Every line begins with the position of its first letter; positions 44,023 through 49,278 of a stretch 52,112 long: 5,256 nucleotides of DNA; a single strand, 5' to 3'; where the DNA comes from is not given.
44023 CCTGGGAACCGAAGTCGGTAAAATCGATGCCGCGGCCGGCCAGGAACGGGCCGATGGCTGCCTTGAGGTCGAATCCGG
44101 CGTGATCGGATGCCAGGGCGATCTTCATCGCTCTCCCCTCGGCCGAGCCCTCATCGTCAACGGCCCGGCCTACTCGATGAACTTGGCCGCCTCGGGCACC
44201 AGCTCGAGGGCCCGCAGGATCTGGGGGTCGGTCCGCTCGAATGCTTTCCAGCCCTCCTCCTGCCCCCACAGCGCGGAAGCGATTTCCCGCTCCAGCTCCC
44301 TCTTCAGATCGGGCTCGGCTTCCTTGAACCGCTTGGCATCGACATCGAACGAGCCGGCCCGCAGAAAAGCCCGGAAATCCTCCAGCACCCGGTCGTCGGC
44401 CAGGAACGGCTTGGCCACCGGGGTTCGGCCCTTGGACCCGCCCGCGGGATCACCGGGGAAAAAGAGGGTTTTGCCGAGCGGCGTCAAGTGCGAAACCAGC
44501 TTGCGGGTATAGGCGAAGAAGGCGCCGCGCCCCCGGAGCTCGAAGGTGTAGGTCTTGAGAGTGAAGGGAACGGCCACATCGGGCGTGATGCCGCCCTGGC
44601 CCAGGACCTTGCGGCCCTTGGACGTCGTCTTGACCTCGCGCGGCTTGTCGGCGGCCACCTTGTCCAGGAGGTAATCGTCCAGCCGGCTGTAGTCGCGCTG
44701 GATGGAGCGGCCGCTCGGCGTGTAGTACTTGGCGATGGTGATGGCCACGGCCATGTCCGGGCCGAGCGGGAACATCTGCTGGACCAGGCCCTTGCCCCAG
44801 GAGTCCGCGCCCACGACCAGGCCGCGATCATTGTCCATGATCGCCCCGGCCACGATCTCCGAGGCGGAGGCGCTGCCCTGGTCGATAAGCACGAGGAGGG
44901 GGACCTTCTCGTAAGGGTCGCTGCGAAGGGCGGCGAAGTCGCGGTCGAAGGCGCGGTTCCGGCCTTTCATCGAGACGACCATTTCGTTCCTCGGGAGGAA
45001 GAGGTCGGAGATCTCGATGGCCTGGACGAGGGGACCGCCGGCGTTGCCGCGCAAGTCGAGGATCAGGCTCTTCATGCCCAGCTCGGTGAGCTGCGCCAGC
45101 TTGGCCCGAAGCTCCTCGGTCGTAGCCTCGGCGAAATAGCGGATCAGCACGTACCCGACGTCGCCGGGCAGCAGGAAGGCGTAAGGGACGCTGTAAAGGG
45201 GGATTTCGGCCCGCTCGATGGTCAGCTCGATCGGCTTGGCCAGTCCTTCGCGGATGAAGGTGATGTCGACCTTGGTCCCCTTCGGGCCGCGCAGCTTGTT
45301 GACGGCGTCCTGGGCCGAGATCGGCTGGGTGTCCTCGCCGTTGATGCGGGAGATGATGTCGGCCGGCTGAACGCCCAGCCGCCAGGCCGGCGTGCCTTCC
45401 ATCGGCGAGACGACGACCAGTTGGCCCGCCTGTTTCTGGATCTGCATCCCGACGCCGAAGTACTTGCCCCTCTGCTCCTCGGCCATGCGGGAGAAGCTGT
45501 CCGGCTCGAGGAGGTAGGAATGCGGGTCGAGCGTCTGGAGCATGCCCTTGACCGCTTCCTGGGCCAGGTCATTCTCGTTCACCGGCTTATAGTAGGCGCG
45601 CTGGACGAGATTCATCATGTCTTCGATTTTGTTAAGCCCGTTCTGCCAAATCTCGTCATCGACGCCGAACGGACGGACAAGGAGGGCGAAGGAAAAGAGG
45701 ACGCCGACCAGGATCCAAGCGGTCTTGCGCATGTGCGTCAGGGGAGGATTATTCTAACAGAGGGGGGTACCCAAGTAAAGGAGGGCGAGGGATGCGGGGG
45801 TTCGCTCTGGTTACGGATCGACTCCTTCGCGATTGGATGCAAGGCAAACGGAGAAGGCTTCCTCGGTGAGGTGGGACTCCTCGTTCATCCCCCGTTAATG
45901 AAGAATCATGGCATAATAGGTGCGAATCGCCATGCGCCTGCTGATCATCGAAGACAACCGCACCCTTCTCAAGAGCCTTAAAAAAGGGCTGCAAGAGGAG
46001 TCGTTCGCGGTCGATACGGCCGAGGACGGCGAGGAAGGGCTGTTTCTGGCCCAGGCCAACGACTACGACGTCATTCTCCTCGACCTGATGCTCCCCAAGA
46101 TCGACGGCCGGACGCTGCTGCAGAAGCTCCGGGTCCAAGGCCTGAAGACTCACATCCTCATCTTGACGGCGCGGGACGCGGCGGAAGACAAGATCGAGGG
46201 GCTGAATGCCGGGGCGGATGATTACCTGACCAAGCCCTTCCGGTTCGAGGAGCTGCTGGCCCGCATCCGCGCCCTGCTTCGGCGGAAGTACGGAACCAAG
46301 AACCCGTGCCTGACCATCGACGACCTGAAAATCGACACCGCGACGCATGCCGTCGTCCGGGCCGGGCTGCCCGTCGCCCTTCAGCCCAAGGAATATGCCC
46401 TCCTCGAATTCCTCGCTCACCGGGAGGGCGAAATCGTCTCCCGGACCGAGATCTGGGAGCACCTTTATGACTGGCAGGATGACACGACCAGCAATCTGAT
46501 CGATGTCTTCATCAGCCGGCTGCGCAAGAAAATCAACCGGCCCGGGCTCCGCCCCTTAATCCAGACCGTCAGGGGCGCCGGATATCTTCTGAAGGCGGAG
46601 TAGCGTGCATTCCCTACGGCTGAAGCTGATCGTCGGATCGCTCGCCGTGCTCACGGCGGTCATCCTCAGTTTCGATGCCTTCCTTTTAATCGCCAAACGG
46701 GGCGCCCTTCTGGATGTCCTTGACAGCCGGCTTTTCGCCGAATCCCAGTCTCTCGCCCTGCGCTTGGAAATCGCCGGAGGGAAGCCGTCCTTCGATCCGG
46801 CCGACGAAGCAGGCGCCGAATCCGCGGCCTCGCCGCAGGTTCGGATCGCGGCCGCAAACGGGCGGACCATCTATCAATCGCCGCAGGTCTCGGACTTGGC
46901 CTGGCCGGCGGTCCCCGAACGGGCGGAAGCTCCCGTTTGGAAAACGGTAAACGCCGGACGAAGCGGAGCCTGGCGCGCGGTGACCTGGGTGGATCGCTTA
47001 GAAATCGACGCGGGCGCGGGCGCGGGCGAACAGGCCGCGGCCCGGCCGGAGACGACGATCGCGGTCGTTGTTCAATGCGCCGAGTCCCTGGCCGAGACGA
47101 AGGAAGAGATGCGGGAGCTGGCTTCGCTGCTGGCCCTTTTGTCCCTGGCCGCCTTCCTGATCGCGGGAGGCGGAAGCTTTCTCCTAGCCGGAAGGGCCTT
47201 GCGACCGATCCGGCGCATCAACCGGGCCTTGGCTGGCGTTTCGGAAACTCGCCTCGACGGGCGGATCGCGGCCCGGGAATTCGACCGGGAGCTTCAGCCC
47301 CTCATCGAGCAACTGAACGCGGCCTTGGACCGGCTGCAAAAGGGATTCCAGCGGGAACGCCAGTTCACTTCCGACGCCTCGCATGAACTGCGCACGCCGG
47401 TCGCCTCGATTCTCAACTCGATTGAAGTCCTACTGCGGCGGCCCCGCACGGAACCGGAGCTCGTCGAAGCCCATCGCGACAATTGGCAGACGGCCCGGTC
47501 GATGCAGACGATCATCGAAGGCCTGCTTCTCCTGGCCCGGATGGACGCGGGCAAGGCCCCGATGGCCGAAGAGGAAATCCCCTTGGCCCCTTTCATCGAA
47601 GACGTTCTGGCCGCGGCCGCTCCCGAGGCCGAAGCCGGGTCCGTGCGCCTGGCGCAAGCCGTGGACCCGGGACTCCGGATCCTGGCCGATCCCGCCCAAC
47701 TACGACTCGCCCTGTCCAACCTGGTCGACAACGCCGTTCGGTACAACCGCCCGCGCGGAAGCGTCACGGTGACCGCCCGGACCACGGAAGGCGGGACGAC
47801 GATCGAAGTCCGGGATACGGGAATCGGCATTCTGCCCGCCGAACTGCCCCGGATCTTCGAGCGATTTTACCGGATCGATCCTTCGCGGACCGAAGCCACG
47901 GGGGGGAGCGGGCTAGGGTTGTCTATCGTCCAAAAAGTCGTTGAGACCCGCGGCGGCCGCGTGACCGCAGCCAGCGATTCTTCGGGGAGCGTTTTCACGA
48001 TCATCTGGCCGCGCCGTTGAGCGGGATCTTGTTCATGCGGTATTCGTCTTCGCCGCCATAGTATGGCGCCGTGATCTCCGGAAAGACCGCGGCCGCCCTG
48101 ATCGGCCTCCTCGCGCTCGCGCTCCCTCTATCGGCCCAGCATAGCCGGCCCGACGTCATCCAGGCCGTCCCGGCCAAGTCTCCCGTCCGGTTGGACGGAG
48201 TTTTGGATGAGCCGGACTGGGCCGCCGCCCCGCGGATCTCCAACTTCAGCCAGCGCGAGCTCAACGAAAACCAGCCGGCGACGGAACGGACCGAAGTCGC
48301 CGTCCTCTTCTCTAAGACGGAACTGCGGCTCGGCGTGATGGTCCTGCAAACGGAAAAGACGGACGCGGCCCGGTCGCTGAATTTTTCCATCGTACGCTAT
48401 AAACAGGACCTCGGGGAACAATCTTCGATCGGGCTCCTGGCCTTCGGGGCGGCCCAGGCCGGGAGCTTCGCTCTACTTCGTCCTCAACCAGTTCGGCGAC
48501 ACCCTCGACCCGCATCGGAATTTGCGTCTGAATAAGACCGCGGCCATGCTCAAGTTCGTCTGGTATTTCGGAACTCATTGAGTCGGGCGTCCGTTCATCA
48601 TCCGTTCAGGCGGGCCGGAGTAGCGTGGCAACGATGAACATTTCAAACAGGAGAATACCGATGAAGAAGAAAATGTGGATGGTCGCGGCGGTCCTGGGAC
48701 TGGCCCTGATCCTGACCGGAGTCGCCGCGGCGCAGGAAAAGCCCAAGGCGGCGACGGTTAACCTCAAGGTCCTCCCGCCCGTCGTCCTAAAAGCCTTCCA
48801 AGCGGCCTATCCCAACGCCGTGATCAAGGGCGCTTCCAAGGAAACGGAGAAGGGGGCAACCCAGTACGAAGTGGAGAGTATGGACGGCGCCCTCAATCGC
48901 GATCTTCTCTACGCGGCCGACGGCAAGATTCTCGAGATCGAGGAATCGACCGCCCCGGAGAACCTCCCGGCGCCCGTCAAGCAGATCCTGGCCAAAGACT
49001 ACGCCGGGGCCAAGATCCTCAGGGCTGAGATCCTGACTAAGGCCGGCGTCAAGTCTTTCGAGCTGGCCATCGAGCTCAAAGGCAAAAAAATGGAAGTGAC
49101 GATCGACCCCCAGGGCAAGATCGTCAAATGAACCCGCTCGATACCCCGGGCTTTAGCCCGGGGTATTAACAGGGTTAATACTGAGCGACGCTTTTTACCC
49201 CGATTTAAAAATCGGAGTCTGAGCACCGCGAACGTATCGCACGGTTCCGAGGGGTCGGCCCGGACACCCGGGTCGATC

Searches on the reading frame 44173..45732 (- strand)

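Call 73: search_protein_families(library=pfam, proteins=[window:44173-45732:-], max_evalue=0.00001)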
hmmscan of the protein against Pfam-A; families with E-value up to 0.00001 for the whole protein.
window:44173-45732:- (520 aa): 4 families
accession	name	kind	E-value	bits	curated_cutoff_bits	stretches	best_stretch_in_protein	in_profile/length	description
PF03572.23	Peptidase_S41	-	4.7e-44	150.3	24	1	191-346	1-156/165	Peptidase family S41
PF17820.7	PDZ_6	-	3.3e-11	43.2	27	1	106-161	1-54/54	PDZ domain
PF00595.29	PDZ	-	1.1e-07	32.5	23.2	1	88-158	8-79/81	PDZ domain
PF22694.1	CtpB_N-like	-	2.2e-07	31.7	27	1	31-73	36-79/85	Activating protease CtpB N-terminal domain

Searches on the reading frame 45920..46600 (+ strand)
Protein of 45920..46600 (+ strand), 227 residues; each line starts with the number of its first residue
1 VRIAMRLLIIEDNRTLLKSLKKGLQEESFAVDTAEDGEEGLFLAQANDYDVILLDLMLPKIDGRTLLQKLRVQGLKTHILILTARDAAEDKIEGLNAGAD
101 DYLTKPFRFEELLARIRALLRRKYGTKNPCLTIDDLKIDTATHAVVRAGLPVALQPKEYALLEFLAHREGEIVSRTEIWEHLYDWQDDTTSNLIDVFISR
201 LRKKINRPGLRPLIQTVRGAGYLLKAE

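Call 73: search_protein_families(library=pfam, proteins=[window:45920-46600:+], max_evalue=0.00001)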
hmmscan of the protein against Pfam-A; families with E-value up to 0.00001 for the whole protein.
window:45920-46600:+ (227 aa): 2 families
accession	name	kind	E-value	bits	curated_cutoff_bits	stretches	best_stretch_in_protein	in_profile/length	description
PF00072.30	Response_reg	-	3.7e-30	104.8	30.2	1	8-117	2-111/111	Response regulator receiver domain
PF00486.34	Trans_reg_C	-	1e-23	83.7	26.2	1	151-224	3-77/77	Transcriptional regulatory protein, C terminal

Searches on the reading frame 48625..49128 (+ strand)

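Call 80: search_protein_families(library=pfam, proteins=[window:48625-49128:+], max_evalue=0.001)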
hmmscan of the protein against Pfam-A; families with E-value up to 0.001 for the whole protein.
window:48625-49128:+ (168 aa): 2 families
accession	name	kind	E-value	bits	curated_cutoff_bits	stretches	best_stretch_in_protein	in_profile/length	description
PF11396.14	PepSY_like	-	4.1e-08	33.9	28.3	1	40-103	26-82/83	Putative beta-lactamase-inhibitor-like, PepSY-like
PF03413.25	PepSY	-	0.00023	21.8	24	0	55-104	8-58/60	Peptidase propeptide and YPEB domain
